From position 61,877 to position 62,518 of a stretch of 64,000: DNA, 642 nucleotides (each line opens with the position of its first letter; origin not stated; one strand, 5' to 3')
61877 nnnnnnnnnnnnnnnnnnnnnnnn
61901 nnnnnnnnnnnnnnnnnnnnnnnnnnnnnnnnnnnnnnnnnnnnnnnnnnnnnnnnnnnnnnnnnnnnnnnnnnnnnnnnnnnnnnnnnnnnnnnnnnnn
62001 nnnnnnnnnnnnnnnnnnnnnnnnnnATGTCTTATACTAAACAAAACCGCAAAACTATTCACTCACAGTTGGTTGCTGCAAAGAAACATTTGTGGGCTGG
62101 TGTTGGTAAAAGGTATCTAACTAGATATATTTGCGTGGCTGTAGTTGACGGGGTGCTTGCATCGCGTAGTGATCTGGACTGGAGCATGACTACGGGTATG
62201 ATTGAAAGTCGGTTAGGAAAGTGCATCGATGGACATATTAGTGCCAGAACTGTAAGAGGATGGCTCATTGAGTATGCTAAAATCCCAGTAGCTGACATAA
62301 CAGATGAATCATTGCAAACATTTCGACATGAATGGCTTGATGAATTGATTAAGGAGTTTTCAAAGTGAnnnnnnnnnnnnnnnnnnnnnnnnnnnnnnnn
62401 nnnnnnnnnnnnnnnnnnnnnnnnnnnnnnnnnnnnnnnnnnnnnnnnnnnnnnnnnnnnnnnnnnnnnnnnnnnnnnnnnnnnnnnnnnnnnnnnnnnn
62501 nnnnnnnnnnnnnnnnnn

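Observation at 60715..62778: Triplicated two-gene module (family D + divergent family A) with a decayed middle copy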

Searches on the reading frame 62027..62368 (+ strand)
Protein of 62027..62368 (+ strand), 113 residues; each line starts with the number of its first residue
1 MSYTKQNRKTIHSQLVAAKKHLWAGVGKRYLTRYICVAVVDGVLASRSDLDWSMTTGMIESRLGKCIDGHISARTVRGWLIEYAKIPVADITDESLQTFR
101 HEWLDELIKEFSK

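Call 8: search_dna_similar(query=window:62027-62365:+, collection=phages, mode=protein, max_evalue=0.01, max_rows=30)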
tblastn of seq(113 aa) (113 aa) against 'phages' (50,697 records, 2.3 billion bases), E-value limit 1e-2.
No match.

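Call 10: search_protein_families(library=pfam, max_evalue=0.1, proteins=[window:62027-62368:+])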
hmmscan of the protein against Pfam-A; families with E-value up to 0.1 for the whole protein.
window:62027-62368:+ (113 aa): 0 families

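Call 12: search_protein_families(library=phrogs, max_evalue=0.01, proteins=[window:62027-62368:+])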
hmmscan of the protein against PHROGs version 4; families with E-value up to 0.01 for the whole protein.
window:62027-62368:+ (113 aa): 1 family
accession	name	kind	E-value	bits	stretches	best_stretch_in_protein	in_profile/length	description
phrog_8421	-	unknown function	0.0004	21.8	1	32-112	28-106/112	-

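Call 20: find_homologous_proteins(query=window:62027-62365:+, max_evalue=0.01)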
Query seq(113 aa) (113 aa): 2 proteins with E <= 0.01 among 3 candidates.
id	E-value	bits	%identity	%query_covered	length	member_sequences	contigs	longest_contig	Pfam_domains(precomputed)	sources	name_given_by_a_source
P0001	8.3e-70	250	100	100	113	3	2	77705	-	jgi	jgi:hypothetical protein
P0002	2.6e-52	194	78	100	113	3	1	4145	-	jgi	jgi:hypothetical protein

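Call 21: find_encoding_contigs(protein=P0001, flank=10000, max_places=6)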
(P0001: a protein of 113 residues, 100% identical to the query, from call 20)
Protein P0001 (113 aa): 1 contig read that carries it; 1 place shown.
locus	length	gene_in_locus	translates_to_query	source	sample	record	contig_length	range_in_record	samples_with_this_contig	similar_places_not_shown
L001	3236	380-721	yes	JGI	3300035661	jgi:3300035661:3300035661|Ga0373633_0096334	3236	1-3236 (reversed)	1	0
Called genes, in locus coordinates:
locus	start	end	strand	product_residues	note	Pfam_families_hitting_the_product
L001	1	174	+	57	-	?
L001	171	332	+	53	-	-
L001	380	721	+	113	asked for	-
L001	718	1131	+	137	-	-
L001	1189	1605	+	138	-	-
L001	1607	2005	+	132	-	-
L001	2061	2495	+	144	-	-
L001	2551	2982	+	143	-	-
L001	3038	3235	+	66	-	?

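Call 22: find_encoding_contigs(protein=P0002, flank=10000, max_places=6)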
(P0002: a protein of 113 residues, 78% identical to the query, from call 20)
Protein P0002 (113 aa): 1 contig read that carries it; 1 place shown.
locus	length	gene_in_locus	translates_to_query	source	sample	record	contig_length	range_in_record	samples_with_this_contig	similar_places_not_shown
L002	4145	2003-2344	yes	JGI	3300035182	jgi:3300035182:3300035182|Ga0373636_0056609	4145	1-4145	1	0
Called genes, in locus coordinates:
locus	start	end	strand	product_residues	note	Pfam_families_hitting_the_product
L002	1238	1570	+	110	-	-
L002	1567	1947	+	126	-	-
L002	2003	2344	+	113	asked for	-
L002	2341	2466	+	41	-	-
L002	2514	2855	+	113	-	-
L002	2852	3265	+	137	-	-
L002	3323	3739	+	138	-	-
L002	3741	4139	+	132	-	-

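Call 42: search_protein_families(library=pfam, alignment_id=A4, max_evalue=0.01)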
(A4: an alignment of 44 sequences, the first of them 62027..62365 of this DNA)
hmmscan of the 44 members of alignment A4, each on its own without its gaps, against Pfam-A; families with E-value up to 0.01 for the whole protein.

A. member 1, window:62027-62365:+ (113 aa): 0 families

B. families by the number of members that match (of 44 scanned): 2 families
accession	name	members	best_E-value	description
PF11311.13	DUF3114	1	0.006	Protein of unknown function (DUF3114)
PF00144.29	Beta-lactamase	1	0.0069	Beta-lactamase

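Call 43: search_solved_structures(query=A4, max_evalue=1)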
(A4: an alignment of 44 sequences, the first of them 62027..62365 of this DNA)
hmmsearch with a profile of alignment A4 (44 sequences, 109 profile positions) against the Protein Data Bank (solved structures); distinct sequences matched with E-value up to 1: 0.

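Call 44: find_homologous_proteins(query=A4, max_evalue=0.001)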
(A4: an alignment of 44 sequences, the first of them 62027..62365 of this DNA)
Query A4 (44 sequences) (113 aa, profile of the alignment): 214 proteins with E <= 0.001 among 761 candidates; the best 120 are listed.
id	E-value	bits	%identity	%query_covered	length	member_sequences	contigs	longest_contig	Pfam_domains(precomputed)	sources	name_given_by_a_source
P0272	1.7e-42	162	35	100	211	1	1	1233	-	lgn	-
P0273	4.9e-31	125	34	98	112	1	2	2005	-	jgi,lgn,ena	-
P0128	1.6e-29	120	38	100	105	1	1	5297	-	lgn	-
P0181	2.1e-29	120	32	98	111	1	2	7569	-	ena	-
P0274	1.6e-28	117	33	100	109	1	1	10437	-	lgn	-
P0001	1.8e-28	117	100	100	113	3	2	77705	-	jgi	jgi:hypothetical protein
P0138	2.7e-28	116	35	99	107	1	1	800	-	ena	-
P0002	2.8e-28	116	78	100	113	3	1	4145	-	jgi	jgi:hypothetical protein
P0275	5.1e-28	115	34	94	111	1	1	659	-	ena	-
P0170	5.8e-28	115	33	99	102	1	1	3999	-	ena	-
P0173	8.8e-28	114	32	98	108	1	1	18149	-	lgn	-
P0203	1.7e-27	114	36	92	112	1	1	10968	-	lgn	-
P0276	3.6e-27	113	43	98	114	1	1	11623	-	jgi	jgi:hypothetical protein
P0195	6.0e-27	112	39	73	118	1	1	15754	-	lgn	-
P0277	6.0e-27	112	35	94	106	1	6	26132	-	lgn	-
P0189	9.1e-25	105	49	36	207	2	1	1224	-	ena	-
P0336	1.9e-22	97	51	36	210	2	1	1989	-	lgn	-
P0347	8.3e-22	95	34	100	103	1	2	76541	-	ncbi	-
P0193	2.1e-20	91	41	84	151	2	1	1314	-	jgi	jgi:hypothetical protein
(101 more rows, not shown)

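Call 45: find_encoding_contigs(protein=P0276, flank=6000, max_places=2)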
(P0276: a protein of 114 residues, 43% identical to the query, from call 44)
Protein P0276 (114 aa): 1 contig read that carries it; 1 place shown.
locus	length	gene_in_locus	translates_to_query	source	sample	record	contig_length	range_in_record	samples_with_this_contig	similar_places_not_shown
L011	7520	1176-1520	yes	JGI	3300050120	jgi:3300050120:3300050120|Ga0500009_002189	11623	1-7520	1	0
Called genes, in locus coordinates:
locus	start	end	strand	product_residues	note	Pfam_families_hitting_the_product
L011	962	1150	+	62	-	-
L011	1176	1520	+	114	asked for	-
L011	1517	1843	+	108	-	-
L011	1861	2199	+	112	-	-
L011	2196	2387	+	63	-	-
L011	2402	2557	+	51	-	-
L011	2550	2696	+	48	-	-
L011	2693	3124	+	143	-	-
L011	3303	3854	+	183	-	-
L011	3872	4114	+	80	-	-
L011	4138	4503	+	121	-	-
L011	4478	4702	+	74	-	-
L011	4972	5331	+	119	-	PF26948:DUF8296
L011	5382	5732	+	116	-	-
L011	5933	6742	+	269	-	PF10263:SprT-like (weak)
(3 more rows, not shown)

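Call 46: find_encoding_contigs(protein=P0347, flank=6000, max_places=2)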
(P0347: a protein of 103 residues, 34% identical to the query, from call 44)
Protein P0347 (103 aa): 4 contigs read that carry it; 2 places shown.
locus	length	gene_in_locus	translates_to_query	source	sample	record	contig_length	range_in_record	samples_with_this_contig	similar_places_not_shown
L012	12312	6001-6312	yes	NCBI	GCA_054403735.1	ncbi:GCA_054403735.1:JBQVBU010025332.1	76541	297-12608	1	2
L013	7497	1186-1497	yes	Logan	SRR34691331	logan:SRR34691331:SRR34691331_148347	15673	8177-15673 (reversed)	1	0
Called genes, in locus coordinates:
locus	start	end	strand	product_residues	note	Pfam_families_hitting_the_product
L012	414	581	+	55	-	-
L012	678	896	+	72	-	-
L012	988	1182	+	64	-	-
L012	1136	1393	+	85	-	-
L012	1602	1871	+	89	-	-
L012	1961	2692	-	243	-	PF02498:Bro-N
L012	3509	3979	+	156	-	-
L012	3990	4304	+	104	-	-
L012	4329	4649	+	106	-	-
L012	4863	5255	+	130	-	-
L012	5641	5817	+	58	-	-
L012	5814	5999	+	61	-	-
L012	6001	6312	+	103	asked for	-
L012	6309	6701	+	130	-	-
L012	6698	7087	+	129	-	PF10765:Phage_P22_NinX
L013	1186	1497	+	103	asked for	-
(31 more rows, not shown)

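Call 53: search_protein_families(library=ncbifam, max_evalue=0.1, proteins=[window:62027-62368:+])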
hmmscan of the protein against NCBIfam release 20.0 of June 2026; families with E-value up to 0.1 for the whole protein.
window:62027-62368:+ (113 aa): 0 families

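Call 57: predict_structure(alignment_id=A5)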
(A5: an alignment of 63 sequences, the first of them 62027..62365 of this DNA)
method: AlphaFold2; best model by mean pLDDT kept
length: 113 residues; sequences in the alignment: 63
mean_pLDDT: 88.9   pTM: 0.80
mean pLDDT of the five models: 88.9, 88.4, 88.0, 87.7, 87.6
residues with pLDDT >= 90: 80; 70-90: 23; 50-70: 10; < 50: 0
segments of 3 or more residues with pLDDT < 50: none
pLDDT, mean of each block of 10 residues (from residue 1): 91 96 86 93 85 93 69 80 93 94 97 94
secondary structure, 60 per line:
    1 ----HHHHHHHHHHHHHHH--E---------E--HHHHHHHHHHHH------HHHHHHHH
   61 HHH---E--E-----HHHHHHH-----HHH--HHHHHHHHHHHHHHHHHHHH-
elements in order: H5-19 H35-46 H53-63 H76-82 H93-112

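Call 67: find_related_loci(query=A5, collection=viral_contigs, flank=4000)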
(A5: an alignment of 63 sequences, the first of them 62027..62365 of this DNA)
Query A5 (113 aa) in viral_contigs; peptide patterns used: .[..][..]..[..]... (x = any residue, [..] = any of these).
49 stretches matched a pattern; 22 encode a relative of the query (tblastn E <= 1e-3); 22 distinct loci.
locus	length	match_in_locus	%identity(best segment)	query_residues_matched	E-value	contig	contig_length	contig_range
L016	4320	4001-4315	34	3-113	5e-12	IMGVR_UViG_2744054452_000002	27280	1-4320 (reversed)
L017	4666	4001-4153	48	56-113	1e-10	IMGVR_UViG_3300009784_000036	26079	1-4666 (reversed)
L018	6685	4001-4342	31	2-111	2e-10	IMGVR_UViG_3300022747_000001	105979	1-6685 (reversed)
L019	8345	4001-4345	32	2-111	2e-10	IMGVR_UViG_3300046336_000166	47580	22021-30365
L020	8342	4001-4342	31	2-111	2e-10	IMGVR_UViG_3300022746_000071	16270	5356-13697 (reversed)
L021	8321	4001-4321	33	6-113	5e-10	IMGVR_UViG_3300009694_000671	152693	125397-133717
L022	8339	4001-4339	34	5-113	1e-8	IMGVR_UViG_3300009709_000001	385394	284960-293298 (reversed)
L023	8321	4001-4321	27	15-111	2e-8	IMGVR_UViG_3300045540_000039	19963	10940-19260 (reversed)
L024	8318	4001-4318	28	6-112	7e-8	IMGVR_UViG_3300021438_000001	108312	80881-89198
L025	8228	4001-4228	39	32-113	2e-7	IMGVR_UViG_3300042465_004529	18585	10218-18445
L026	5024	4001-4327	31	9-113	2e-7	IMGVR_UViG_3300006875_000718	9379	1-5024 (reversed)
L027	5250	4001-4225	35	34-113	4e-7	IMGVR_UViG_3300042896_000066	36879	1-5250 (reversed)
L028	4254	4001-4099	48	79-111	9e-7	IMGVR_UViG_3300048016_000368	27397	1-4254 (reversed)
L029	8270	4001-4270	32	15-111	1e-6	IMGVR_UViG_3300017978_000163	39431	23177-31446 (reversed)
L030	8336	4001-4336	33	8-113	2e-6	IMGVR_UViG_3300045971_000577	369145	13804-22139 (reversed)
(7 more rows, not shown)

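Call 82: find_related_loci(query=A8, collection=metagenome_contigs, flank=3000)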
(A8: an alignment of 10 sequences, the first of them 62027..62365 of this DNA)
Query A8 (113 aa) in metagenome_contigs; peptide patterns used: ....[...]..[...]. (x = any residue, [..] = any of these).
17 stretches matched a pattern, but none encodes a relative of the query by tblastn (E <= 1e-3).

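Call 83: find_related_loci(query=A8, collection=viral_contigs, flank=4000)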
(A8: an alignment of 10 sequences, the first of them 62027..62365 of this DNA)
Query A8 (113 aa) in viral_contigs; peptide patterns used: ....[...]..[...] (x = any residue, [..] = any of these).
25 stretches matched a pattern, but none encodes a relative of the query by tblastn (E <= 1e-3).

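Call 90: search_protein_families(library=pfam, max_evalue=0.01, proteins=[P0272, P0336])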
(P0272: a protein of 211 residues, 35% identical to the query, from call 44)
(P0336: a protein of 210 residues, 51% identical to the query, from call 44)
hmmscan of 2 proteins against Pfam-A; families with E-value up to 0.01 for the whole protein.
P0272 (211 aa): 0 families

P0336 (210 aa): 0 families

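Call 93: find_related_loci(query=A5, collection=genome_contigs, flank=3000)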
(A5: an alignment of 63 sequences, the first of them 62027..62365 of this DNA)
Query A5 (113 aa) in genome_contigs; peptide patterns used: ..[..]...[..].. (x = any residue, [..] = any of these).
62 stretches matched a pattern, but none encodes a relative of the query by tblastn (E <= 1e-3).

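Call 94: fold_search(model_id=the predicted structure, library=viral)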
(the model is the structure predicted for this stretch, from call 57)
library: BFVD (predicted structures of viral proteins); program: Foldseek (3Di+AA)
matches with E <= 10: 153; with E <= 0.001: 0
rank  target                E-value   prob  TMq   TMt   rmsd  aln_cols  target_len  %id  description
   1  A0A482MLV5            1.1e-02  1.00  0.54  0.57   4.6       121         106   17  Uncharacterized protein [Burkholderia phage BcepSauron]
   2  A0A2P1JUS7            1.2e-02  1.00  0.62  0.54   5.3       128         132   22  Uncharacterized protein [Xanthomonas phage RiverRider]
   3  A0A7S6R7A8            9.4e-02  1.00  0.59  0.53   4.7       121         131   14  Uncharacterized protein [Burkholderia phage Maja]
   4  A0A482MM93            2.3e-01  1.00  0.67  0.73   3.1       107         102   12  Helix-turn-helix Cro subunit [Burkholderia phage BcepSauron]
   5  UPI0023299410         2.7e-01  0.90  0.48  0.39   7.0       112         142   23  (no name look-up for this kind of identifier)
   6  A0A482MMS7            3.2e-01  0.99  0.63  0.67   3.5       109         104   11  Uncharacterized protein [Burkholderia phage BcepSauron]
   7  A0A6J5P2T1            3.9e-01  0.96  0.58  0.43   4.1       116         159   21  Uncharacterized protein [uncultured Caudovirales phage]
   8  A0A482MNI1            4.1e-01  0.96  0.63  0.57   4.5       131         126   16  Uncharacterized protein [Burkholderia phage BcepSauron]
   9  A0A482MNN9            4.3e-01  0.85  0.54  0.46   5.2       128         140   20  DNA helicase [Burkholderia phage BcepSauron]
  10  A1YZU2                4.6e-01  0.63  0.41  0.39   8.0       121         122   17  Uncharacterized protein [Burkholderia phage BcepF1]
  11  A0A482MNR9            4.8e-01  0.96  0.59  0.58   3.6       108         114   17  Uncharacterized protein [Burkholderia phage BcepSauron]
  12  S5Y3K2                5.7e-01  0.47  0.37  0.31   8.4       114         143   16  Uncharacterized protein [Mycobacterium phage Catdawg]
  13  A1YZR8                8.2e-01  0.66  0.50  0.51   5.3       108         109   17  Uncharacterized protein [Burkholderia phage BcepF1]
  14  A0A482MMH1            1.1e+00  0.72  0.58  0.58   3.7       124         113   18  Uncharacterized protein [Burkholderia phage BcepSauron]
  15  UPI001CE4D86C         1.1e+00  0.38  0.46  0.39   7.2       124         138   22  (no name look-up for this kind of identifier)
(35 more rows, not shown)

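Call 95: search_protein_families(library=padloc, max_evalue=0.01, proteins=[window:62027-62368:+])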
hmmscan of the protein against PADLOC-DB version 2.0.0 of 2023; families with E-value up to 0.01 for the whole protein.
window:62027-62368:+ (113 aa): 0 families
